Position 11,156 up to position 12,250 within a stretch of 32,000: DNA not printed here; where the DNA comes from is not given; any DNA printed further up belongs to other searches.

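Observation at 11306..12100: Third hydrogenase gene encodes an exported CxxCH domain fused to a Spy/LTXXQ-like domain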

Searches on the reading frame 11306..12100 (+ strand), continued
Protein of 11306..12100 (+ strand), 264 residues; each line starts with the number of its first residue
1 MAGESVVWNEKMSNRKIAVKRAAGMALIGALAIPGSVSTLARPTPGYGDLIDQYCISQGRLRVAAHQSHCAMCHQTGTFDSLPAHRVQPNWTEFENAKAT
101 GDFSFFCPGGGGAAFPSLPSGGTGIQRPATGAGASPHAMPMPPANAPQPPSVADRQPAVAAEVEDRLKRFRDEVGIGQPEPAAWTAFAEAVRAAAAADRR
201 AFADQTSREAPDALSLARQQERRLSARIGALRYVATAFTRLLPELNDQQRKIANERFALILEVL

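Call 59: get_annotated_region(hit=H1, flank=12000)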
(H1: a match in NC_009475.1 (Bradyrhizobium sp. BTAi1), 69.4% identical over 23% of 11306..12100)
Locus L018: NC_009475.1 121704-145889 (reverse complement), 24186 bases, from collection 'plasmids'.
description: Bradyrhizobium sp. BTAi1 plasmid pBBta01, complete sequence
organism: Bradyrhizobium sp. BTAi1 (NCBI taxid 288000)
taxonomy: Bacteria; Pseudomonadota; Alphaproteobacteria; Hyphomicrobiales; Nitrobacteraceae; Bradyrhizobium; Bradyrhizobium sp. BTAi1
host: -; source: -; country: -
typing (MOB-suite, as given by PLSDB): conjugative; replicon rep_cluster_506; relaxase MOBP; mating-pair formation MPF_T
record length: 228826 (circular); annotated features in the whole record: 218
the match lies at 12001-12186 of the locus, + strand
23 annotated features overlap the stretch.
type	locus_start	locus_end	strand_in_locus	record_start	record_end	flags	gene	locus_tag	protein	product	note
CDS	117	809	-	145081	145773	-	-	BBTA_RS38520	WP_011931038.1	helix-turn-helix domain-containing protein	GO:0006355 - regulation of DNA-templated transcription [Evidence IEA]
CDS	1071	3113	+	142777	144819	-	-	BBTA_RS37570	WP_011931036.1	multicopper oxidase domain-containing protein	-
CDS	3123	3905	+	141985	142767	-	-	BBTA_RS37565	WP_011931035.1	copper resistance protein B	-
CDS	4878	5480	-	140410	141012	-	-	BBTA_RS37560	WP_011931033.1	plasmid pRiA4b ORF-3 family protein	-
CDS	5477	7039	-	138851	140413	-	-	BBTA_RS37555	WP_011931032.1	IS66-like element ISBrsp6 family transposase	-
CDS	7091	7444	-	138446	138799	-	tnpB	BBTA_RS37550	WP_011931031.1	IS66 family insertion sequence element accessory protein TnpB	-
CDS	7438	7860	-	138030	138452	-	-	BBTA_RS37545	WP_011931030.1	transposase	-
CDS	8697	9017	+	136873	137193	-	-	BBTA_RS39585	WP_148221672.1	hypothetical protein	-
CDS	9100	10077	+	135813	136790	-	-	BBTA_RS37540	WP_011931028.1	hydrogenase small subunit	-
CDS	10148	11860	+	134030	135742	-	-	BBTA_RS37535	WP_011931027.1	nickel-dependent hydrogenase large subunit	-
CDS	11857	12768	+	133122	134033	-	-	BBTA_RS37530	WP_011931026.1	hypothetical protein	-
CDS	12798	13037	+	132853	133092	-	-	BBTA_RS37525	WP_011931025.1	HypC/HybG/HupF family hydrogenase formation chaperone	-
CDS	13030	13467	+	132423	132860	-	-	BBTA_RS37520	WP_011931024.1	hydrogenase maturation nickel metallochaperone HypA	-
CDS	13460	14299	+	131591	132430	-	hypB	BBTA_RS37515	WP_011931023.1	hydrogenase nickel incorporation protein HypB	GO:0036211 - protein modification process [Evidence IEA]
CDS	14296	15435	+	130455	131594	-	hypD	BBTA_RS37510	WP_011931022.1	hydrogenase formation protein HypD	GO:0036211 - protein modification process [Evidence IEA]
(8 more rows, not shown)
